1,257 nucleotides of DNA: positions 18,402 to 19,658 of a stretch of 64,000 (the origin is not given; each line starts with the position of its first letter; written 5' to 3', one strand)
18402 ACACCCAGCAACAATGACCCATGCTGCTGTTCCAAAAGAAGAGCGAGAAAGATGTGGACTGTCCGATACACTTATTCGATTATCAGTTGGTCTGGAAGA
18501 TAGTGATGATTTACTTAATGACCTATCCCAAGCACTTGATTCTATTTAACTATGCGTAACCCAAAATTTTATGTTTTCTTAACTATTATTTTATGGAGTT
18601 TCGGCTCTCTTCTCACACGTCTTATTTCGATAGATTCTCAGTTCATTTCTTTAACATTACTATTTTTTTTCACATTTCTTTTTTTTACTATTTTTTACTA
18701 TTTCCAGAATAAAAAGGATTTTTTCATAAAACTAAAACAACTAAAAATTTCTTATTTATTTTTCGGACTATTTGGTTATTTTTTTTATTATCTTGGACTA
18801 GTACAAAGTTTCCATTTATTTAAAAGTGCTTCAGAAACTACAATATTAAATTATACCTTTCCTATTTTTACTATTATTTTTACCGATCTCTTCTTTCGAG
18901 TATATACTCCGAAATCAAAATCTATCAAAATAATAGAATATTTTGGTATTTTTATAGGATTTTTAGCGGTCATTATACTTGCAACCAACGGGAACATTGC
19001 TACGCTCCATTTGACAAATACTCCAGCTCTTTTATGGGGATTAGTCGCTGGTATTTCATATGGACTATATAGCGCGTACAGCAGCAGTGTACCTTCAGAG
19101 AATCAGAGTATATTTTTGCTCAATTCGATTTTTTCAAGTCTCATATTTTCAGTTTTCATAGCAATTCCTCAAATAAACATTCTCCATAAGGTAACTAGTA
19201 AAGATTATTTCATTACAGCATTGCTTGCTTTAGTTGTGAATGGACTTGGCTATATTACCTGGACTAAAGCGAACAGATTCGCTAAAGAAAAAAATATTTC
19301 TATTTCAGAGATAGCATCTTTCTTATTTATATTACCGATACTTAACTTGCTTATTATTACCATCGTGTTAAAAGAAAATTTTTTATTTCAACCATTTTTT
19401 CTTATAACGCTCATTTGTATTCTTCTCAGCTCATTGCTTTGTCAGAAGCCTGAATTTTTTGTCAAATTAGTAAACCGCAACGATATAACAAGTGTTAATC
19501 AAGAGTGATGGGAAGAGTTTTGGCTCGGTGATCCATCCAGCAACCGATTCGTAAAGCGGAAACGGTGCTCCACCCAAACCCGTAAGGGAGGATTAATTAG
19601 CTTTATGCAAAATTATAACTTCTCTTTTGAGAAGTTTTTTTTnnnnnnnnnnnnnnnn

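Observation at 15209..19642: Duplicated [EamA transporter + SAM-I riboswitch] module flanking a methionine operon.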

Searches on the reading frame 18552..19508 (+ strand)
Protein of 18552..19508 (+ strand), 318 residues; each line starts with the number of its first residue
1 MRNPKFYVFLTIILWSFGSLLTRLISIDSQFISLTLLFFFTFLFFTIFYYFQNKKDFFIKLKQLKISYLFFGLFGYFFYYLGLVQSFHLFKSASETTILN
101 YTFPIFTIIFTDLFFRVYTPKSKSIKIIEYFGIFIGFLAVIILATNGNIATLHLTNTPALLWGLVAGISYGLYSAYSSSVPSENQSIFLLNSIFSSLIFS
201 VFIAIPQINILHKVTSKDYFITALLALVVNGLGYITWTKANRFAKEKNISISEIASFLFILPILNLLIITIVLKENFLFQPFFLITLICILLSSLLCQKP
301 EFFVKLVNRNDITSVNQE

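Call 9: search_protein_families(library=pfam, proteins=[window:18552-19508:+])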
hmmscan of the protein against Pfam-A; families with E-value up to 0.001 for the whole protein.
window:18552-19508:+ (318 aa): 1 family
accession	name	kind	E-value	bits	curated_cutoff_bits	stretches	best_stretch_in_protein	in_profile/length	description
PF00892.27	EamA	-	1.3e-14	55.1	28.2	2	6-144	5-134/135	EamA-like transporter family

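Call 12: search_protein_families(library=ncbifam, proteins=[window:18552-19508:+], max_evalue=0.01)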
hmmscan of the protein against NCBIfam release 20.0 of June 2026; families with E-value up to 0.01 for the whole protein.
window:18552-19508:+ (318 aa): 1 family
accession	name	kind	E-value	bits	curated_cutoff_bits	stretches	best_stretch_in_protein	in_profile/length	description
NF050091.1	ArAmAcExpYddG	equivalog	2.2e-09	37.2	300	1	9-274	11-261/285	aromatic amino acid exporter YddG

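Call 14: find_related_loci(query=window:18552-19508:+, collection=genome_contigs, flank=10000)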
Query window:18552-19508:+ (318 aa) in genome_contigs; peptide patterns used: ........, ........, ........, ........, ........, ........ (x = any residue, [..] = any of these).
546 stretches matched a pattern, but none encodes a relative of the query by tblastn (E <= 1e-3).

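Call 16: find_homologous_proteins(query=window:18552-19508:+)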
Query window:18552-19508:+ (318 aa): 36 proteins with E <= 0.001 among 6889 candidates.
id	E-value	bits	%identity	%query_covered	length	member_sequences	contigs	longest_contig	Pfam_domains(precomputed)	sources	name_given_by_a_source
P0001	1.4e-192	657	100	100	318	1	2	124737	PF00892.27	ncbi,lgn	-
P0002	6.2e-110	386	60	95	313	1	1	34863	PF00892.27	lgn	-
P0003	2.3e-107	377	60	97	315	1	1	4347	PF00892.27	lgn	-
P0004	1.5e-104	368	58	94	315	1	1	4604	PF00892.27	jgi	jgi:drug/metabolite transporter (DMT)-like permease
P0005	3.1e-103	364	60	94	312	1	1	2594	PF00892.27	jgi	jgi:drug/metabolite transporter (DMT)-like permease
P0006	7.9e-103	362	57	97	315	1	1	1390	PF00892.27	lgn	-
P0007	2.4e-101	357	58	94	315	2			PF00892.27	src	-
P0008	9.7e-101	355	57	97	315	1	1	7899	PF00892.27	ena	-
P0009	1.3e-100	355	58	94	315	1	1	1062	PF00892.27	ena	-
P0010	3.9e-99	350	58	94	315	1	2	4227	PF00892.27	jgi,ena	jgi:drug/metabolite transporter (DMT)-like permease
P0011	8.3e-94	333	54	97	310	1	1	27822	PF00892.27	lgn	-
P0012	1.9e-92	328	54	97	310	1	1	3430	PF00892.27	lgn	-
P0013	5.1e-87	310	52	95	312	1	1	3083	PF00892.27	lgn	-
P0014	1.3e-84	302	49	95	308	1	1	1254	PF00892.27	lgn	-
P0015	8.8e-84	300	50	95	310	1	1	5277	PF00892.27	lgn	-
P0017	3.9e-83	298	49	95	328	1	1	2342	PF00892.27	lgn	-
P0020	1.4e-78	283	48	94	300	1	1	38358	PF00892.27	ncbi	ncbi:DMT family transporter [candidate division KSB1 bacterium]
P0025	4.7e-71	258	44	98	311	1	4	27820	-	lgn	-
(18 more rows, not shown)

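Call 17: find_encoding_contigs(protein=P0001, flank=10000, max_places=3)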
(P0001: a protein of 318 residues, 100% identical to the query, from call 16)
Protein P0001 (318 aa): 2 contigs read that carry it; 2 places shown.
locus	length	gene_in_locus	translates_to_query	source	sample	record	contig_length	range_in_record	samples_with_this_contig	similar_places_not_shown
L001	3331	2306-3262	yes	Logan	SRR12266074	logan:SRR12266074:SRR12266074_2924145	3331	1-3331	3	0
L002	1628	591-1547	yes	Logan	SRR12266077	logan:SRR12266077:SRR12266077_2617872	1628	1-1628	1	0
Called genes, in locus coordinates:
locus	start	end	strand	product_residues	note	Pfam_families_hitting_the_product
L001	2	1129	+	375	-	?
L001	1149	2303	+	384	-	PF01053:Cys_Met_Meta_PP, PF00155:Aminotran_1_2 (weak)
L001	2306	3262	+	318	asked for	PF00892:EamA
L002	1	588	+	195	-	?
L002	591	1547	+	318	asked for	PF00892:EamA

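Call 18: find_encoding_contigs(protein=P0002, flank=10000, max_places=3)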
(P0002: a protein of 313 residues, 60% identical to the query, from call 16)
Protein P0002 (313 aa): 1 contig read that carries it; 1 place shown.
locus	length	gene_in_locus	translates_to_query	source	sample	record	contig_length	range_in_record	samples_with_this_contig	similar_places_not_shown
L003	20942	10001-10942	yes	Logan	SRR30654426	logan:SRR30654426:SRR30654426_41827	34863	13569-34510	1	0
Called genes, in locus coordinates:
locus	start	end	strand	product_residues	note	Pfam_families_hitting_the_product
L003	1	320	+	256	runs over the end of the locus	PF04085:MreC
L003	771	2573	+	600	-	PF03717:PBP_dimer, PF00905:Transpeptidase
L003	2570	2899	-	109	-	-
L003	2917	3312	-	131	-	-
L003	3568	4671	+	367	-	PF02481:DNA_processg_A, PF17782:WHD_DprA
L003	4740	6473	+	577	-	PF07995:GSDH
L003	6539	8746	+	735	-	PF03537:Glyco_hydro_114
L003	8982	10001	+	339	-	PF02574:S-methyl_trans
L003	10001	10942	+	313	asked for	PF00892:EamA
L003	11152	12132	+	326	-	-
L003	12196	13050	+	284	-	PF02574:S-methyl_trans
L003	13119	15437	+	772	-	PF01751:Toprim, PF01131:Topoisom_bac, PF13368:Toprim_C_rpt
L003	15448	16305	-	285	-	-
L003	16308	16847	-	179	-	-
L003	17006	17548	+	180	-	PF00588:SpoU_methylase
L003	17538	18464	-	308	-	-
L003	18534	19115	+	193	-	PF03167:UDG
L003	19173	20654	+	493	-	-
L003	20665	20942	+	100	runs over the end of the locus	-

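Call 19: find_encoding_contigs(protein=P0011, flank=10000, max_places=3)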
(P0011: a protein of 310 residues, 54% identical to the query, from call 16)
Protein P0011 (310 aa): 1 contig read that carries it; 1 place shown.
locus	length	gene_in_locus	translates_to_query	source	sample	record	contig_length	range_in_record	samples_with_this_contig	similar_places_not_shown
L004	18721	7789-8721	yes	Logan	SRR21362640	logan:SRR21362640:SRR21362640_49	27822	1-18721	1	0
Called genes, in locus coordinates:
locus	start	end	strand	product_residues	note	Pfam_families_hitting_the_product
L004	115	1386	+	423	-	PF07690:MFS_1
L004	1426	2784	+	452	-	PF06068:TIP49 (faint), PF00158:Sigma54_activat (faint), PF05496:RuvB_N, PF00004:AAA, PF07724:AAA_2, PF07728:AAA_5, PF16193:AAA_assoc_2, PF12002:MgsA_C, +1 more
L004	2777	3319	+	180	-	-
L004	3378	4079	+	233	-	-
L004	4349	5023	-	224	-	PF01797:Y1_Tnp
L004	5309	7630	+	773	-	PF00989:PAS, PF13426:PAS_9, PF00989:PAS, PF13426:PAS_9, PF08447:PAS_3, PF08448:PAS_4, PF00512:HisKA, PF02518:HATPase_c, +4 more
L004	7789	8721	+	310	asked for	PF00892:EamA (weak)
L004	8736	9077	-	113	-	PF01329:Pterin_4a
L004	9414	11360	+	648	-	PF02518:HATPase_c, PF00204:DNA_gyraseB, PF01751:Toprim, PF00986:DNA_gyraseB_C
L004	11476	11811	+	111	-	-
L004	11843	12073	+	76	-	-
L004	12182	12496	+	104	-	-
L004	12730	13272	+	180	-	PF00719:Pyrophosphatase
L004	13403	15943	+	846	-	PF00521:DNA_topoisoIV, PF03989:DNA_gyraseA_C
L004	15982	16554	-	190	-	-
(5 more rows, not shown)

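Call 21: find_encoding_contigs(protein=P0020, flank=10000, max_places=2)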
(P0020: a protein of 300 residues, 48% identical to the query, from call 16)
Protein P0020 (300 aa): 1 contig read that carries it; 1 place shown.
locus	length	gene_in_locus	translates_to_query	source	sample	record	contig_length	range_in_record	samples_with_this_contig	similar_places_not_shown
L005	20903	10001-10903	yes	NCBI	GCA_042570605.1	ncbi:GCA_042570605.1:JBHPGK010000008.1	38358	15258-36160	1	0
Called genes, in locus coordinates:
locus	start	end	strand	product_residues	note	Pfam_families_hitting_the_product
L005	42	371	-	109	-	-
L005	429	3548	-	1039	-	PF00211:Guanylate_cyc, PF00069:Pkinase, PF07714:PK_Tyr_Ser-Thr, PF03109:ABC1 (weak), PF14531:Kinase-like (weak), PF13414:TPR_11, PF13432:TPR_16, PF13424:TPR_12, +23 more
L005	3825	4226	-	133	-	PF06271:RDD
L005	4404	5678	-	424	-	PF01590:GAF, PF13185:GAF_2, PF13492:GAF_3, PF07228:SpoIIE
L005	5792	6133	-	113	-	PF01740:STAS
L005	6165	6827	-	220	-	-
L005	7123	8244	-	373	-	PF00027:cNMP_binding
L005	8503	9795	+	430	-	PF00155:Aminotran_1_2, PF00266:Aminotran_5, PF01053:Cys_Met_Meta_PP, PF01041:DegT_DnrJ_EryC1 (weak)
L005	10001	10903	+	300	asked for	PF00892:EamA (weak)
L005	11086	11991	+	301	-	PF01180:DHO_dh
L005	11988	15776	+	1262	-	PF00795:CN_hydrolase, PF01979:Amidohydro_1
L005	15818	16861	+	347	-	PF04055:Radical_SAM, PF13353:Fer4_12 (weak)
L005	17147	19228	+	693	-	PF21231:GH141_M (weak), PF13229:Beta_helix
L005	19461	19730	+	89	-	-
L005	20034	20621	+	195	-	PF01252:Peptidase_A8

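Call 22: find_encoding_contigs(protein=P0025, flank=10000, max_places=4)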
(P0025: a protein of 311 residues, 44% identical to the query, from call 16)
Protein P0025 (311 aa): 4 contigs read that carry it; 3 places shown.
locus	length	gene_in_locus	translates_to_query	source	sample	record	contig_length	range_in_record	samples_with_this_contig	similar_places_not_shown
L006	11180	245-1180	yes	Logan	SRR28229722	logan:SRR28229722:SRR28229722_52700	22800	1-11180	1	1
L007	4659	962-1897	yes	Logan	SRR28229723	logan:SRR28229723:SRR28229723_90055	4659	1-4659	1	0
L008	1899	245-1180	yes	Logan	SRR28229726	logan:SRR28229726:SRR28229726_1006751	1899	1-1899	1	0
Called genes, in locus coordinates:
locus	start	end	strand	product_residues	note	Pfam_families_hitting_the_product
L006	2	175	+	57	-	?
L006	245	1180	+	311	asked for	-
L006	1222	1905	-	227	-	PF02517:Rce1-like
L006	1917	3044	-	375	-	PF12746:GNAT_acetyltran, PF13302:Acetyltransf_3 (weak)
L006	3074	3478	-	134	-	-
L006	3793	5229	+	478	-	PF00696:AA_kinase, PF22468:ACT_9, PF01842:ACT, PF13840:ACT_7, PF22468:ACT_9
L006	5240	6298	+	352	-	PF01118:Semialdhyde_dh, PF02774:Semialdhyde_dhC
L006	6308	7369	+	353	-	PF00291:PALP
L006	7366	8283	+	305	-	PF22700:MVD-like_N (weak), PF00288:GHMP_kinases_N, PF08544:GHMP_kinases_C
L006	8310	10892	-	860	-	PF13671:AAA_33, PF00149:Metallophos, PF16542:PNKP_ligase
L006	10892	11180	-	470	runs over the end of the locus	PF12623:Hen1_L, PF13489:Methyltransf_23, PF08242:Methyltransf_12, PF13847:Methyltransf_31 (faint)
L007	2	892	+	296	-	?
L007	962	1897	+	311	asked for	-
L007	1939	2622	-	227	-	PF02517:Rce1-like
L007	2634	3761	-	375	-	PF12746:GNAT_acetyltran, PF13302:Acetyltransf_3 (weak)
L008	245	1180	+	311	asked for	-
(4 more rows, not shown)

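Call 31: find_encoding_contigs(protein=P0013, flank=10000, max_places=2)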
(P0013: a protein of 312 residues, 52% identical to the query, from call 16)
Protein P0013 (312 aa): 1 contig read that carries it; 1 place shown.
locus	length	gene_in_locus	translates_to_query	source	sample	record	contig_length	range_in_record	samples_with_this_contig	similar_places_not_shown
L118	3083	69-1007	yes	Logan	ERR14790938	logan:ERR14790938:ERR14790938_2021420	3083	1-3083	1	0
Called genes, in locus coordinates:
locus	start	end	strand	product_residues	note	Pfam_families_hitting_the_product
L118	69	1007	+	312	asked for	PF00892:EamA (weak)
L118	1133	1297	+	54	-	-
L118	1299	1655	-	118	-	PF19388:DUF5963 (weak)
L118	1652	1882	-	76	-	-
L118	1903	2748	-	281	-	PF12760:Zn_ribbon_IS1595 (weak), PF12762:DDE_Tnp_IS1595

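Call 32: find_encoding_contigs(protein=P0015, flank=10000, max_places=2)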
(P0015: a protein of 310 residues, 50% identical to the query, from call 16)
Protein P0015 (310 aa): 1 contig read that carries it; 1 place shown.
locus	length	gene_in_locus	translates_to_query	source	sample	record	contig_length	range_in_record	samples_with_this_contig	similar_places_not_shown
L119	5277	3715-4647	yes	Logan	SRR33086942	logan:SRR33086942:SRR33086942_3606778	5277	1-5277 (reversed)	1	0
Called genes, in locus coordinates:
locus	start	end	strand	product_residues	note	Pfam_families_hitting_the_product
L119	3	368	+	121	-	?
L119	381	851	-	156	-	PF00578:AhpC-TSA, PF08534:Redoxin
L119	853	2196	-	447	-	PF02844:GARS_N, PF01071:GARS_A, PF02843:GARS_C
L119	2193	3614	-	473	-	PF13522:GATase_6, PF13537:GATase_7, PF00156:Pribosyltran (weak)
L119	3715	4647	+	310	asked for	PF00892:EamA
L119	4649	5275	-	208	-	?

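Call 33: find_encoding_contigs(protein=P0017, flank=10000, max_places=2)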
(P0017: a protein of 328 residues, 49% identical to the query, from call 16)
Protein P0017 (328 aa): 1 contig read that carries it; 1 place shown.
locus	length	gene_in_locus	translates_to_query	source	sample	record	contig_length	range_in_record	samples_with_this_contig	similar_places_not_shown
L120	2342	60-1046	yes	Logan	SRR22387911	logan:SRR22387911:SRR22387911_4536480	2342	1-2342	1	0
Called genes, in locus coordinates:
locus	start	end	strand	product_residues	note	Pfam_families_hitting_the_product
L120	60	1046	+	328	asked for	PF00892:EamA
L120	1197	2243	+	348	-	PF02585:PIG-L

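Call 34: find_encoding_contigs(protein=P0008, flank=10000, max_places=2)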
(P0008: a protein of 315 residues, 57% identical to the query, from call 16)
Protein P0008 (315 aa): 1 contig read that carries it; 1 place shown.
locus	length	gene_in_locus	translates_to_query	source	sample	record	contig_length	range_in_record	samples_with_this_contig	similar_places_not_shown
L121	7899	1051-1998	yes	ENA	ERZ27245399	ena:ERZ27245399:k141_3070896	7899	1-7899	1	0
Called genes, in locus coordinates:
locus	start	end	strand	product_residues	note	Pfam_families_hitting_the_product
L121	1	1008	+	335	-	?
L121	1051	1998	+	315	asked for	PF00892:EamA (weak)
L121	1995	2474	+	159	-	PF13185:GAF_2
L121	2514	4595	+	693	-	PF01751:Toprim, PF01131:Topoisom_bac, PF01396:Zn_ribbon_Top1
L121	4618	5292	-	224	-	-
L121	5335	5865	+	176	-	PF00588:SpoU_methylase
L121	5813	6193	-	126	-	PF13480:Acetyltransf_6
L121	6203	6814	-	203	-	-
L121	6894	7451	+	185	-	PF03167:UDG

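Call 45: search_protein_families(library=pfam, proteins=[L003:11152-12132:+, L003:12196-13050:+, L121:1995-2474:+], max_evalue=1)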
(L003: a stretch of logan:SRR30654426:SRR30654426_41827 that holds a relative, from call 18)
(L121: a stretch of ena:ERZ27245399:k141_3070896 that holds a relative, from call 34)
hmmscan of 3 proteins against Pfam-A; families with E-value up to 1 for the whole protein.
L003:11152-12132:+ (326 aa): 1 family
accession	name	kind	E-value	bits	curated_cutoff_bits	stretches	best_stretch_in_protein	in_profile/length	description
PF13649.12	Methyltransf_25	-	0.0091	17.1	27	1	74-148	1-68/97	Methyltransferase domain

L003:12196-13050:+ (284 aa): 2 families
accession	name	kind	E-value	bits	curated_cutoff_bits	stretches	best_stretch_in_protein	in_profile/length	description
PF02574.22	S-methyl_trans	-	8e-65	220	22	1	1-277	3-281/283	Homocysteine S-methyltransferase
PF13671.12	AAA_33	-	0.079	13.7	27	0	28-60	54-86/143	AAA domain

L121:1995-2474:+ (159 aa): 1 family
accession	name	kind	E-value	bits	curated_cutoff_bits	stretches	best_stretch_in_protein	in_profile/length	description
PF13185.12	GAF_2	-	7.4e-10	39.6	28.6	1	62-148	38-128/136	GAF domain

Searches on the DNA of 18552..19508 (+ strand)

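Call 20: search_rna_families(sources=[L003, L004], threshold=evalue, max_evalue=0.01, show_alignments=3)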
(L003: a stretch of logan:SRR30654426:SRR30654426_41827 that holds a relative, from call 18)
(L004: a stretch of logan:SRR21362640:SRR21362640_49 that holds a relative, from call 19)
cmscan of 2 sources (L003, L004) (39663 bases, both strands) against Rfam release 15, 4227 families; matches with E-value up to 0.01: 2.
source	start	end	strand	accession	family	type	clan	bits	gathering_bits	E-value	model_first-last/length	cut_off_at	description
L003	8787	8920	+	RF00162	SAM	Cis-reg; riboswitch;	CL00012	36.8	44.4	7.5e-05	1-108/108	no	SAM riboswitch aptamer (S box leader)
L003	10978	11085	+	RF00162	SAM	Cis-reg; riboswitch;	CL00012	33.4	44.4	0.0007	1-108/108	no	SAM riboswitch aptamer (S box leader)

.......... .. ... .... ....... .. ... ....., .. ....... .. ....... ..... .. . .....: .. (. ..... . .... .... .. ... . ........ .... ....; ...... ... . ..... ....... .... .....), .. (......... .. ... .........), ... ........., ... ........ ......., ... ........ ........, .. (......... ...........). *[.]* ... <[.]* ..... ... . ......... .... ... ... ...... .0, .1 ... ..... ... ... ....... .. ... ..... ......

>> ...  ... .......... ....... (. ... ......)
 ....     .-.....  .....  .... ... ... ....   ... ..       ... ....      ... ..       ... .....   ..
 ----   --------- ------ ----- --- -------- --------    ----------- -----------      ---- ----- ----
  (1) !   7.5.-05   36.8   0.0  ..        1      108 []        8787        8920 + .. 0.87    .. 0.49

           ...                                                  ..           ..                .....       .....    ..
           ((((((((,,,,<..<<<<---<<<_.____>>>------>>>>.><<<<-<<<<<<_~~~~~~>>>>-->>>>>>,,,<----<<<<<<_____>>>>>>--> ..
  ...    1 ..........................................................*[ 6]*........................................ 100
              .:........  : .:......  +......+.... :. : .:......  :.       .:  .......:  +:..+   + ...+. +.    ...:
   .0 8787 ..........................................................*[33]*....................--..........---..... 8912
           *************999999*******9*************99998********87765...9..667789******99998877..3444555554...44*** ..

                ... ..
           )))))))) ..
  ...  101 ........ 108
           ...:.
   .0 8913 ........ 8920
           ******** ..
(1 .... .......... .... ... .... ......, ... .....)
